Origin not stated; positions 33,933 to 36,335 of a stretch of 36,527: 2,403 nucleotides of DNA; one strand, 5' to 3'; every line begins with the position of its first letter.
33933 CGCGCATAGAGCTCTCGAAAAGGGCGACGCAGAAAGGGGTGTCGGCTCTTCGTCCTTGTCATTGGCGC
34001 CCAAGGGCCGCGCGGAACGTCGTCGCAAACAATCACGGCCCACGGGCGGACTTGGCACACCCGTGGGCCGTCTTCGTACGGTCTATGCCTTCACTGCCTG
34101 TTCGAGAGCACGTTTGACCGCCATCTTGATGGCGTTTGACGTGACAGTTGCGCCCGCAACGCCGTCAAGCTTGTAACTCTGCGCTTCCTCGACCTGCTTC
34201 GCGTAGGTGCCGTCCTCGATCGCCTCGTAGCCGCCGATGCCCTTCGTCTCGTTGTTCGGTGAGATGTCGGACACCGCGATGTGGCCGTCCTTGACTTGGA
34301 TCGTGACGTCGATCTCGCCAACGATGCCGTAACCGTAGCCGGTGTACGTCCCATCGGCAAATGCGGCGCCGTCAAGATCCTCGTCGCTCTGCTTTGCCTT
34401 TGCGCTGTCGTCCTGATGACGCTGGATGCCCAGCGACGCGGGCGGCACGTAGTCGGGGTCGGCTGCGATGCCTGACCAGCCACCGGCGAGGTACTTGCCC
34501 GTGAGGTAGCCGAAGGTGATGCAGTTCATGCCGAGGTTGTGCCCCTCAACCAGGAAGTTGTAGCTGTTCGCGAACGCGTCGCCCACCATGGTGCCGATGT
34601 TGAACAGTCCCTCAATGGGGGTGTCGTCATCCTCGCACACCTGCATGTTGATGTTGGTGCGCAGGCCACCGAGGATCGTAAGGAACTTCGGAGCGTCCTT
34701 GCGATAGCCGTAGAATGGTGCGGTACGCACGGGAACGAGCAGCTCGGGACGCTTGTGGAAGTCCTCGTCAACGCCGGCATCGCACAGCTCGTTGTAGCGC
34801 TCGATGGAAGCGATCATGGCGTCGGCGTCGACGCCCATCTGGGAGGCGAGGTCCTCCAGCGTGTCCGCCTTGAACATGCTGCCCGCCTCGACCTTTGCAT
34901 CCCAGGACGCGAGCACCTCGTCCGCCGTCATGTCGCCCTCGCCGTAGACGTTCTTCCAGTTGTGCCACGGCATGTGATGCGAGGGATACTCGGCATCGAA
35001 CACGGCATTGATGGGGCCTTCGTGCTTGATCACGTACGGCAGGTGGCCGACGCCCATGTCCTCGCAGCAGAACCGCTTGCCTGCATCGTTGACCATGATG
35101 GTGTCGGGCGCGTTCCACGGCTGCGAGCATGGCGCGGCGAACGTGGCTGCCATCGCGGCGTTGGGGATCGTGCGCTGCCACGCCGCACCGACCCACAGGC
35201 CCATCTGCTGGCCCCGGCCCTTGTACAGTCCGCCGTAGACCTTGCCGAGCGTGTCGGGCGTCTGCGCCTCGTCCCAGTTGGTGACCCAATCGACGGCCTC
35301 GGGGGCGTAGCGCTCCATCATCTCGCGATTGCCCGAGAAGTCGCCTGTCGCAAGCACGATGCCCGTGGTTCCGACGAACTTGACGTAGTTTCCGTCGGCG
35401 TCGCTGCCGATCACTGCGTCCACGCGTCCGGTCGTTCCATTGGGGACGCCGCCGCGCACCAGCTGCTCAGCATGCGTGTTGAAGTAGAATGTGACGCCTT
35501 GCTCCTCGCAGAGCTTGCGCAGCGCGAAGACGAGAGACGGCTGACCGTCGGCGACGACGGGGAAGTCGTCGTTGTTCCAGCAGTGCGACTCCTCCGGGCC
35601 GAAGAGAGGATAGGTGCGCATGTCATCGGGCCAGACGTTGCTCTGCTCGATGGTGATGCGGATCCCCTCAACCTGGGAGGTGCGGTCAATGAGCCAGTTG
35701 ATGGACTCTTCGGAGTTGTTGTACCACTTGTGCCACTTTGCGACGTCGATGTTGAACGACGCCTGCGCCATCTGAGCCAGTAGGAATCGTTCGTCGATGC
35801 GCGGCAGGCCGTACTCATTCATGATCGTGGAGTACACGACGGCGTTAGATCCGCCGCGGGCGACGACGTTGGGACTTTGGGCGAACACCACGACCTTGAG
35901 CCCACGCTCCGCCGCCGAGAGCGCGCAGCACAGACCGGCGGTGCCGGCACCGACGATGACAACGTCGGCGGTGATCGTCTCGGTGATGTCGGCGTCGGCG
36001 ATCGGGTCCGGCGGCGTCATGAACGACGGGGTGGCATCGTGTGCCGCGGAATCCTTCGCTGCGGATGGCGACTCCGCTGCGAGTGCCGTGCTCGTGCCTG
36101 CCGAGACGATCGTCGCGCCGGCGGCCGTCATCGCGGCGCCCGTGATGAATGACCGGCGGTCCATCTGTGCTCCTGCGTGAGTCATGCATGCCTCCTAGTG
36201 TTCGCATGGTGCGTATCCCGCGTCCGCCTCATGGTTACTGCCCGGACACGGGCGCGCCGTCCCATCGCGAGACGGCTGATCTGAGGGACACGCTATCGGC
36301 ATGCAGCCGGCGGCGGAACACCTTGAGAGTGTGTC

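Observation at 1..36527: Nine Tat-signal flavoprotein reductases interleaved with six membrane-embedded LuxR regulators: a modular sensor-reductase cassette array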

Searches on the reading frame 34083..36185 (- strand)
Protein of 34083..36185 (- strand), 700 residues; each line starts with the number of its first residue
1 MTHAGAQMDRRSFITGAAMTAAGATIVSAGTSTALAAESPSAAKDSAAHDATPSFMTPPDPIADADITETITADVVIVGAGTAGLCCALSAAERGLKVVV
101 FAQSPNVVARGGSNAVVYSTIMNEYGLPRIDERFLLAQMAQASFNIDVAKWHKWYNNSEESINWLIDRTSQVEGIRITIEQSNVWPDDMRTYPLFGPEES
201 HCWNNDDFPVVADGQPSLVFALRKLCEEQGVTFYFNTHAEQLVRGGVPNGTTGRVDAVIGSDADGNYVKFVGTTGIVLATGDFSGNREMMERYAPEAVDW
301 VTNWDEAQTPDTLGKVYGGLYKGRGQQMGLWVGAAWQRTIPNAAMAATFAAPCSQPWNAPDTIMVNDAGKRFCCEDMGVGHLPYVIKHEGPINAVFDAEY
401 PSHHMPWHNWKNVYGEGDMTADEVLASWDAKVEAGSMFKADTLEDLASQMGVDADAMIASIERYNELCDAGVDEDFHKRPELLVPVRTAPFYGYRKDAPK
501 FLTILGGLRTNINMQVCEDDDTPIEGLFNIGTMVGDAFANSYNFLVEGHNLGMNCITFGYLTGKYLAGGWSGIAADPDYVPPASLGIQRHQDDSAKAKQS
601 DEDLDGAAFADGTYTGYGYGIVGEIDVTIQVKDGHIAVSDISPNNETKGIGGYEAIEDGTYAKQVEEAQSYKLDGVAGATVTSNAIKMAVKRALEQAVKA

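Call 5: search_protein_families(library=pfam, proteins=[window:34083-36185:-], max_evalue=0.01)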
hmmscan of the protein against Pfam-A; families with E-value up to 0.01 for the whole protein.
window:34083-36185:- (700 aa): 13 families
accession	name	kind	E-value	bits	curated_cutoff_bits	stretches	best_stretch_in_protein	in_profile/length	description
PF00890.30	FAD_binding_2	-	5.3e-34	118.5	20.4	1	74-535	1-400/414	FAD binding domain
PF01266.30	DAO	-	1e-13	52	27.9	1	74-143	1-67/353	FAD dependent oxidoreductase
PF04205.19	FMN_bind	-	9.4e-12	45.9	22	1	620-695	1-77/77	FMN-binding domain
PF12831.13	FAD_oxidored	-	1.5e-06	28.2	27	1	74-105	1-32/416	FAD dependent oxidoreductase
PF01946.23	Thi4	-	2.1e-06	27.6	26.2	1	66-112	11-55/235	Thi4 family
PF07992.20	Pyr_redox_2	-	6e-06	26.3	26.1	1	74-112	2-40/291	Pyridine nucleotide-disulphide oxidoreductase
PF03486.20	HI0933_like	-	1.3e-05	25.3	50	1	74-106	2-34/244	HI0933-like protein Rossmann domain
PF01134.28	GIDA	-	0.00013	21.6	22.1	1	74-110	1-37/391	Glucose inhibited division protein A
PF00070.33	Pyr_redox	-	0.0002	22.2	22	0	75-108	2-35/82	Pyridine nucleotide-disulphide oxidoreductase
PF13450.12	NAD_binding_8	-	0.00027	21.6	21.9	1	77-106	1-30/68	NAD(P)-binding Rossmann-like domain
PF05834.18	Lycopene_cycl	-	0.003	17.1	23.4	1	74-108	1-37/380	Lycopene cyclase protein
PF10518.14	TAT_signal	-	0.0055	17.1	22.7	1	7-25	1-19/21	TAT (twin-arginine translocation) pathway signal sequence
PF01262.27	AlaDh_PNT_C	-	0.0086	16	23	0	66-108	22-64/214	Alanine dehydrogenase/PNT, C-terminal domain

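Call 18: search_protein_families(library=ncbifam, proteins=[window:34083-36185:-], max_evalue=0.001)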
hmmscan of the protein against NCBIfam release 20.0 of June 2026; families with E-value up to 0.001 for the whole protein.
window:34083-36185:- (700 aa): 58 families (the best 25 are shown)
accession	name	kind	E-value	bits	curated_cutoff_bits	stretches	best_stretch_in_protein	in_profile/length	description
NF053717.1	VnlPnlRedVprA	equivalog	1.1e-38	133.4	600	2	220-538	135-455/481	vinyl phenol reductase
NF009478.0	PRK12844.1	equivalog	4.1e-36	124.4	789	2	221-569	215-551/559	3-ketosteroid-delta-1-dehydrogenase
NF005882.1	PRK07843.1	equivalog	2.6e-33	115.3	788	2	214-563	201-544/547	3-oxosteroid 1-dehydrogenase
TIGR01813.1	flavo_cyto_c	subfamily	6.2e-32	110.9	285.45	2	217-559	131-439/444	flavocytochrome c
NF005511.0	PRK07121.1-4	equivalog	3.4e-31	108.3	466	2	265-534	260-511/553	FAD-binding protein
NF004789.0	PRK06134.1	subfamily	2.1e-29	102.5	747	2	217-568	218-569/581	FAD-dependent oxidoreductase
NF005510.0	PRK07121.1-3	subfamily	3.1e-29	102.1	481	1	71-535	21-457/492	FAD-binding protein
NF006130.0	PRK08274.1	equivalog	5.8e-29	101.2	369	2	72-384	5-288/467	FAD-dependent tricarballylate dehydrogenase TcuA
NF009473.0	PRK12835.1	subfamily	4.7e-28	98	837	1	214-569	212-569/585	FAD-binding protein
NF009477.0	PRK12843.1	equivalog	3.6e-26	91.7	758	2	228-562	233-564/578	FAD-dependent oxidoreductase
NF005512.0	PRK07121.1-5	subfamily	1.5e-24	86.4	812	2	227-543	193-467/489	FAD-binding protein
NF005508.0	PRK07121.1-1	equivalog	2.4e-24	85.7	537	2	441-536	364-462/497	FAD-binding protein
NF005064.0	PRK06481.1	equivalog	4.6e-24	85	542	2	433-540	371-477/506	flavocytochrome c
NF053676.1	4oxCHCAChcC1Cy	equivalog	2.5e-22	79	1000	1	206-567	178-527/528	4-oxocyclohexanecarboxylate 2-dehydrogenase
NF009476.0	PRK12839.1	equivalog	6.4e-22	77.4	940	1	217-568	215-566/572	FAD-dependent oxidoreductase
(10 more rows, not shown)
